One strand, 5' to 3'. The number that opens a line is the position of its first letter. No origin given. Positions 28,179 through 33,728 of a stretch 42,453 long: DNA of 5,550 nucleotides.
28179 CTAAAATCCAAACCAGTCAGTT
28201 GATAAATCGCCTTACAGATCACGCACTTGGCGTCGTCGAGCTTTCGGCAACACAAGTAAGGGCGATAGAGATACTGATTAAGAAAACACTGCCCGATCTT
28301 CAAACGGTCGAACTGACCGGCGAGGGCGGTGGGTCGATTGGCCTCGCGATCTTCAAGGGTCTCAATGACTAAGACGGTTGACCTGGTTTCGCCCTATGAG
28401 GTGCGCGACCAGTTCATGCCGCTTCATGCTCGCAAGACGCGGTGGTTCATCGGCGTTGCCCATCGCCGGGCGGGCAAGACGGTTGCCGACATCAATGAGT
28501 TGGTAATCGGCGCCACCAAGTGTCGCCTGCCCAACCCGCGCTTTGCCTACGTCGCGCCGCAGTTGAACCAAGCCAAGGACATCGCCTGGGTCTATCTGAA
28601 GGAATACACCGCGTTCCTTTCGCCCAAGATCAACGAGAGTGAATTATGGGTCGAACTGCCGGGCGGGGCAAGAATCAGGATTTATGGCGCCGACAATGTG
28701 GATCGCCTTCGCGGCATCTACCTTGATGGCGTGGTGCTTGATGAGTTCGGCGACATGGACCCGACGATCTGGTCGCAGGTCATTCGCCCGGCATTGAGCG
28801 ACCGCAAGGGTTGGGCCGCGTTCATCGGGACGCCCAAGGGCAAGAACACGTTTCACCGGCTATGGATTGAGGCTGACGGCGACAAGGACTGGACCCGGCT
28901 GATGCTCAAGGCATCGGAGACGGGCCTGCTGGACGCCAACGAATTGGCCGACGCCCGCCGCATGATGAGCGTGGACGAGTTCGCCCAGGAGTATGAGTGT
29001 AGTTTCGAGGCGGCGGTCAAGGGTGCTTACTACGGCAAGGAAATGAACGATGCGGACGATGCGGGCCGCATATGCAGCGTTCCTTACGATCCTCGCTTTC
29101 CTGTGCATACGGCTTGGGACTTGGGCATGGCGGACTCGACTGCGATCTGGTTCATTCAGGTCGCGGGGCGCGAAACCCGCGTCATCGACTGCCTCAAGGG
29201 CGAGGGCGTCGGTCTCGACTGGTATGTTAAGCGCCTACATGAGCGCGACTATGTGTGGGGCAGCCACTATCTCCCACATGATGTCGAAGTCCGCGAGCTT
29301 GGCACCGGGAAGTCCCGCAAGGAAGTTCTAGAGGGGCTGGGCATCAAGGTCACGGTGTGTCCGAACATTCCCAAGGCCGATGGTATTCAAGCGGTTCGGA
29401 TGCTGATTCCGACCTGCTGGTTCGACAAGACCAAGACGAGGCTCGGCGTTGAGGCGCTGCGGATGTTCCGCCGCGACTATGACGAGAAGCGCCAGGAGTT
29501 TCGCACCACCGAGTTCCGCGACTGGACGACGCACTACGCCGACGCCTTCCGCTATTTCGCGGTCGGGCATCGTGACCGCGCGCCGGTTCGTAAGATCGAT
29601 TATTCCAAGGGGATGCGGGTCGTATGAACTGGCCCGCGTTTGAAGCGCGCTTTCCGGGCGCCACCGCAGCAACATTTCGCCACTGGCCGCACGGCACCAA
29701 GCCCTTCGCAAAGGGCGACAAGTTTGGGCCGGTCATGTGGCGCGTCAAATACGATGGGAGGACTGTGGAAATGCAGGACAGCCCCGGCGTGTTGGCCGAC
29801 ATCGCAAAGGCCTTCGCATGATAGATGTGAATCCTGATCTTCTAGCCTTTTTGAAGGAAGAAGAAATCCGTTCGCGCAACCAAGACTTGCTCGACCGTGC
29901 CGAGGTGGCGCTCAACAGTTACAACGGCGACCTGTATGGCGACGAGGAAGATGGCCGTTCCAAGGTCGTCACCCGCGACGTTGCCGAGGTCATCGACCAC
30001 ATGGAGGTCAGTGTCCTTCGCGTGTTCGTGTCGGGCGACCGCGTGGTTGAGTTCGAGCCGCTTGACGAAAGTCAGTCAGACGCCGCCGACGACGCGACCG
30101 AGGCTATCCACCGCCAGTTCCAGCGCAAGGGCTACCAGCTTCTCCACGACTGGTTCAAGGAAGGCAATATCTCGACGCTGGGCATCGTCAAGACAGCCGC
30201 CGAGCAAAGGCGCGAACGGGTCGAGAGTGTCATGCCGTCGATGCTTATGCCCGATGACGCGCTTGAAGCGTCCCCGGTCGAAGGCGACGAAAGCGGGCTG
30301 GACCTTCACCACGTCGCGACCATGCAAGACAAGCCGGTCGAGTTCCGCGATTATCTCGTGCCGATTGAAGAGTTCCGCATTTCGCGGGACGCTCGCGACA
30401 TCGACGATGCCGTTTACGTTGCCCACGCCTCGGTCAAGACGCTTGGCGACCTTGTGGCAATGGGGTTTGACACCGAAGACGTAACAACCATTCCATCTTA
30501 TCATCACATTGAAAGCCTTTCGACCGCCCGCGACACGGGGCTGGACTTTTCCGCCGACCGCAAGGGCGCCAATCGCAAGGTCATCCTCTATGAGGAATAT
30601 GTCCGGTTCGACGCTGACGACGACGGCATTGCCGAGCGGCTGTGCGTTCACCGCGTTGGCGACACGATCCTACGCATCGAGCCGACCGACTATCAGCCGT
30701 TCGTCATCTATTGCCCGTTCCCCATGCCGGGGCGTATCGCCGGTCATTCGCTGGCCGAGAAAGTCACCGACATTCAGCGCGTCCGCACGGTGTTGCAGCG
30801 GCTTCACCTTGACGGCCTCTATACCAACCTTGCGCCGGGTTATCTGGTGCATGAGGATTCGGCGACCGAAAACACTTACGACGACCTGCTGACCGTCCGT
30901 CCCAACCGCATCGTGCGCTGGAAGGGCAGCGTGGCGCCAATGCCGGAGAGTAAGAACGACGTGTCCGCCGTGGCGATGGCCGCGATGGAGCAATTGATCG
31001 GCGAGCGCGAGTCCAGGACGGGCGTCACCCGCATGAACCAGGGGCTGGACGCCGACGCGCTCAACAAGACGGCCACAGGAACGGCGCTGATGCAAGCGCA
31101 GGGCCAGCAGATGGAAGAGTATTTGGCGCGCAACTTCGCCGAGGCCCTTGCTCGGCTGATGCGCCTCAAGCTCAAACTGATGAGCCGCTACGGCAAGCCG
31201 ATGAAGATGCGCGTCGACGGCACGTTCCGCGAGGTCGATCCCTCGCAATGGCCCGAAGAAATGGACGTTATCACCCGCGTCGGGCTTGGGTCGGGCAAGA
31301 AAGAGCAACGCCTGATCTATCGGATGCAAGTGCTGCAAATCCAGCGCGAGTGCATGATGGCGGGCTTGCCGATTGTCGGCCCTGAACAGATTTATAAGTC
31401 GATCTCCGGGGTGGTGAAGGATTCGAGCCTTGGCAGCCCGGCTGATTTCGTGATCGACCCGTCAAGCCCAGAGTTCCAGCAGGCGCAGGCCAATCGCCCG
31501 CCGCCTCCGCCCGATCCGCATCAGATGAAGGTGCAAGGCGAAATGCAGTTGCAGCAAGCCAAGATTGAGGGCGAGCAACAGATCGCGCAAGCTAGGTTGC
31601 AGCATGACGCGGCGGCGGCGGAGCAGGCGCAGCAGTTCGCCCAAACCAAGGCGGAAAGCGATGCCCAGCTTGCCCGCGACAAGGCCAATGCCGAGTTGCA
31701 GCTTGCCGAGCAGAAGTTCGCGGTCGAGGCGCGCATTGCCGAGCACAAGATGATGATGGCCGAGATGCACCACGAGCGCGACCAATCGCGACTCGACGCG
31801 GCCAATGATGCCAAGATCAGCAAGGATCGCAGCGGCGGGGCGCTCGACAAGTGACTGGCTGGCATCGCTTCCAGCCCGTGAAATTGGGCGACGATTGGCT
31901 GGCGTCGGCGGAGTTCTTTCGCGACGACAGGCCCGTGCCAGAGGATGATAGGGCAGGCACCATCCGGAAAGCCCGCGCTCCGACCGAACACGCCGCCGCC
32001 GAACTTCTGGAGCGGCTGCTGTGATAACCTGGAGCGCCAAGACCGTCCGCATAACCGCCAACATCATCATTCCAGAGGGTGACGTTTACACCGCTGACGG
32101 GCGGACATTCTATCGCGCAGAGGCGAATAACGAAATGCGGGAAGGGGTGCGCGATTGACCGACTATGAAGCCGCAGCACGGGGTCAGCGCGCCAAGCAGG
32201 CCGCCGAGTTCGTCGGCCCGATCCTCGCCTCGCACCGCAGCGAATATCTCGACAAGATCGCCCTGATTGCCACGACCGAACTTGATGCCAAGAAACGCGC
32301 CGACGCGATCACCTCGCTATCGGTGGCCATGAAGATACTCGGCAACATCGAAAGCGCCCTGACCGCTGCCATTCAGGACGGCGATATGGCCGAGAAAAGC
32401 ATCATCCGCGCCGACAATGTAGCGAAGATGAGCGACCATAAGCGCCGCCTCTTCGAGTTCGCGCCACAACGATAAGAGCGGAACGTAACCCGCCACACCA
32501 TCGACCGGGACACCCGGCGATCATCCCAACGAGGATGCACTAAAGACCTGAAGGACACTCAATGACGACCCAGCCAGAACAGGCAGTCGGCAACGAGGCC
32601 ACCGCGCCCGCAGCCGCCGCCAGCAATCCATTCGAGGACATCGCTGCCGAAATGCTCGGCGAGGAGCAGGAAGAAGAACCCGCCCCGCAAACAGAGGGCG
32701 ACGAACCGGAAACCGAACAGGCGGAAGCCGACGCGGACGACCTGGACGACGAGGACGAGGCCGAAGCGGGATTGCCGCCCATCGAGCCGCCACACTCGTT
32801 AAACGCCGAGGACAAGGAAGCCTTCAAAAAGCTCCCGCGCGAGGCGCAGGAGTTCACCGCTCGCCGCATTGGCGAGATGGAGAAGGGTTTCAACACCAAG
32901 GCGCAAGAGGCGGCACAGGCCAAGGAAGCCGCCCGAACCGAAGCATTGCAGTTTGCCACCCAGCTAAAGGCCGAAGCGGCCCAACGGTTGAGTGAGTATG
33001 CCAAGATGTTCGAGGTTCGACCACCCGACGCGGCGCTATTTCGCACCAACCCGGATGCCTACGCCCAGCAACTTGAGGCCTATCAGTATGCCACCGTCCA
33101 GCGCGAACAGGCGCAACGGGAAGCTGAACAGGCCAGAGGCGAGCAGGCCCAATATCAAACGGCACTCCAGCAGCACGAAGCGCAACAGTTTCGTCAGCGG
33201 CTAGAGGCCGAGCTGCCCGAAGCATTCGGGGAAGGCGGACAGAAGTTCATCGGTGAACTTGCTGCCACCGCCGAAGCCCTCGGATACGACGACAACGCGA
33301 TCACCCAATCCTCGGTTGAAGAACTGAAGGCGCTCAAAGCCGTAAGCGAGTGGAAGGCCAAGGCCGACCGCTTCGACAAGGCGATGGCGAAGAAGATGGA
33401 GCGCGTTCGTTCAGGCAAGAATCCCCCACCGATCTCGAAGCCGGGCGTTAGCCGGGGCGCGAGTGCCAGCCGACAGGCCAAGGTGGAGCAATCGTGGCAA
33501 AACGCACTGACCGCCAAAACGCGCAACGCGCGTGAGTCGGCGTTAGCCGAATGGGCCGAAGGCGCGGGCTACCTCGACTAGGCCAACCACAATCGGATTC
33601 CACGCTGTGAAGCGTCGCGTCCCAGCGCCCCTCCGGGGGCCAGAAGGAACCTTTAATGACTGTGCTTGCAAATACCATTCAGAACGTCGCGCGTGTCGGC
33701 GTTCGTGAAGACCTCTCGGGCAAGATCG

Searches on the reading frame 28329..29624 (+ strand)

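Call 49: search_protein_families(library=phrogs, proteins=[window:28329-29624:+], max_evalue=0.00001)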
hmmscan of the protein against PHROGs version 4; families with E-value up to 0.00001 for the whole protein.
window:28329-29624:+ (432 aa): 3 families
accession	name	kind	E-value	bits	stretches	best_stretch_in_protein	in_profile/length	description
phrog_2472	-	unknown function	2.1e-42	146.6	1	224-417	109-311/324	-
phrog_2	-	head and packaging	5e-34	119.2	1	31-418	275-596/807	terminase large subunit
phrog_7579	-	head and packaging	1.7e-10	41.5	1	44-234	24-221/239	terminase large subunit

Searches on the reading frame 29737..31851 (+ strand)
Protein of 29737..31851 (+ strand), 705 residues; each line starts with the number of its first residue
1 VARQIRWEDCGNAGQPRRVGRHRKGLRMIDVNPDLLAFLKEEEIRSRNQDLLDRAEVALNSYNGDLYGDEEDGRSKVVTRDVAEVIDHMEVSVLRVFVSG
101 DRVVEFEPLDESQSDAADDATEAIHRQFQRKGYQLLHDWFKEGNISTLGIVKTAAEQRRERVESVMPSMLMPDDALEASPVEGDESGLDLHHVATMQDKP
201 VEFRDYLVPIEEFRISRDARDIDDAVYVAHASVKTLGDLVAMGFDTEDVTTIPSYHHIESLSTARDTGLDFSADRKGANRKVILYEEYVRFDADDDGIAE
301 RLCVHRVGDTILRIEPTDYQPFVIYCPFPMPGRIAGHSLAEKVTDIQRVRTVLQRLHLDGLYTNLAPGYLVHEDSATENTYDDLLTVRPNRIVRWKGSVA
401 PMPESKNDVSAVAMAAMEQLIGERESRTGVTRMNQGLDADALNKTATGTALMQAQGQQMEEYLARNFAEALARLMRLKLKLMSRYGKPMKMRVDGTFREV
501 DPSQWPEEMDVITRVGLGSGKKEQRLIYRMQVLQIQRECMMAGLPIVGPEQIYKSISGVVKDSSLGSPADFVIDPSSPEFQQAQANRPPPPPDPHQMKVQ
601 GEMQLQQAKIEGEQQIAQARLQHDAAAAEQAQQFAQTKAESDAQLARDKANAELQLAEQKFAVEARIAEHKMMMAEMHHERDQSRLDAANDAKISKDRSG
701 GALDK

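Call 49: search_protein_families(library=phrogs, proteins=[window:29737-31851:+], max_evalue=0.00001)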
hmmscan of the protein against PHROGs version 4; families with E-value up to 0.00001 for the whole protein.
window:29737-31851:+ (705 aa): 2 families
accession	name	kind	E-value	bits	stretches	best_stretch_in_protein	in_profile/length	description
phrog_1216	-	head and packaging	2.4e-101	341.4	1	48-685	31-693/714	portal protein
phrog_156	-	head and packaging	1.2e-06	28.3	0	316-493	288-469/681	portal protein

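Call 51: search_dna_similar(query=window:29737-31851:+, collection=phages, mode=protein, max_rows=20)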
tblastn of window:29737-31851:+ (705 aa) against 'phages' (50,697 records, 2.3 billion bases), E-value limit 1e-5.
Records with a match: 307; places in all: 309; records where one place covers at least 80% of the query: 80.
Best place of each record, by identity: <60% 307.
By first word of the organism name: Pseudomonas 105; Escherichia 94; Vibrio 21; Aeromonas 11; Proteus 8; Sulfitobacter 7; Cronobacter 7; Alteromonas 7; Salmonella 7; Caudoviricetes 6; and 19 more.
By host as written in the record: Escherichia coli 52; Pseudomonas aeruginosa 39; - 25; Pseudomonas aeruginosa PAO1 16; Aeromonas hydrophila 9; Pseudomonas sp. 7; Vibrio parahaemolyticus 7; Sulfitobacter sp. CB2047 6; and 93 more.
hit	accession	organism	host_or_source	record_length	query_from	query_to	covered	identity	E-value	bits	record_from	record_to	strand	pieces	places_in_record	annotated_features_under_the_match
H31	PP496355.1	Microcystis phage Mvi-Yong1342-1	Microcystis viridis FACHB-1342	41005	46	705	94%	30.0%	2e-43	175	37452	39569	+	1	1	portal protein | hypothetical protein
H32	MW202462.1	Caudoviricetes sp.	Manatee Spring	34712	56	664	86%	32.4%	1e-56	215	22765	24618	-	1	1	head to tail connecting protein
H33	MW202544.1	Bacteriophage sp.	Manatee Spring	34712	56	664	86%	32.4%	1e-56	215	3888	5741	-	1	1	head to tail connecting protein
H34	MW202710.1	Caudoviricetes sp.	Manatee Spring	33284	34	667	90%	29.1%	4e-54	207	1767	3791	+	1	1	head to tail connecting protein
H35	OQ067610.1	Pseudomonas phage FJK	Pseudomonas aeruginosa Paer40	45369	7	587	82%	30.1%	2e-48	191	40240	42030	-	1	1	portal (connector) protein | terminase large subunit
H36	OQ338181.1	Pseudomonas phage HMGUpa2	Pseudomonas aeruginosa DSM 50071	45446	7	587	82%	30.1%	6e-48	189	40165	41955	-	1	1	portal (connector) protein | terminase large subunit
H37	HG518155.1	Pseudomonas phage TL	Pseudomonas aeruginosa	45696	7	587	82%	30.1%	6e-48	189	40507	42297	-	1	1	gp63: portal protein | gp64: terminase large subunit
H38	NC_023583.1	Pseudomonas phage TL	Pseudomonas aeruginosa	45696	7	587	82%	30.1%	6e-48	189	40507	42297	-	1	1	gp63: portal protein | gp64: terminase large subunit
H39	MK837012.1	Pseudomonas virus Pa223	Pseudomonas aeruginosa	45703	7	587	82%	30.1%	6e-48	189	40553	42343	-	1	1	portal (connector) protein | terminase large subunit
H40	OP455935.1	Pseudomonas phage Ka1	Baikal Lake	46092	7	587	82%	30.1%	6e-48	189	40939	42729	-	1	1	portal protein | terminase large subunit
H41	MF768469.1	Pseudomonas phage SL4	Pseudomonas aeruginosa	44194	7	587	82%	30.1%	6e-48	189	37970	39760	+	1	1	putative portal protein | putative terminase large subunit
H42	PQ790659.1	Pseudomonas phage Clew-3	Pseudomonas aeruginosa strain PAO1 ...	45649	7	587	82%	30.0%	6e-48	189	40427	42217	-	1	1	portal protein | terminase large subunit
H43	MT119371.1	Pseudomonas phage oldone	Pseudomonas aeruginosa PAO1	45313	7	587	82%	30.0%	1e-47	188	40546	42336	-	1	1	portal protein | terminase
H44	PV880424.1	Pseudomonas phage 41C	Pseudomonas aeruginosa 41c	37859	7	587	82%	30.0%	2e-47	187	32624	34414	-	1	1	cell envelope integrity protein | terminase large subunit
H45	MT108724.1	Pseudomonas phage Epa2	Pseudomonas sp.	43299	7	587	82%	30.0%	2e-47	187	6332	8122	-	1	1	portal protein | terminase large subunit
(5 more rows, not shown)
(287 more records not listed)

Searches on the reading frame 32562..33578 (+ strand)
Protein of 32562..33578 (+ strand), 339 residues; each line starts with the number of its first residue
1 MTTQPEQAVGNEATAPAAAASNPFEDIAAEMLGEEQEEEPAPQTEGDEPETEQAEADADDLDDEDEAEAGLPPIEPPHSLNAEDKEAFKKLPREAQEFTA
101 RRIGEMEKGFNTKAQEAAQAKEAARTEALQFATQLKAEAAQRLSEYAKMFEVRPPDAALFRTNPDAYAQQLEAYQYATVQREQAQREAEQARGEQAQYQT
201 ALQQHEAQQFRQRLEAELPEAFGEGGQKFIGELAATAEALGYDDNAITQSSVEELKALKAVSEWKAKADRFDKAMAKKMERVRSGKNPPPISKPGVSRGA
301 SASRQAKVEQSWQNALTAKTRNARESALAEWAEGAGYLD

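Call 49: search_protein_families(library=phrogs, proteins=[window:32562-33578:+], max_evalue=0.00001)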
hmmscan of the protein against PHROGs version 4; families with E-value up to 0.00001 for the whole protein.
window:32562-33578:+ (339 aa): 1 family
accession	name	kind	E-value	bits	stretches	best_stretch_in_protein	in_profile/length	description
phrog_3927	-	head and packaging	3.2e-07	31.2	1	8-314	14-324/342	head scaffolding protein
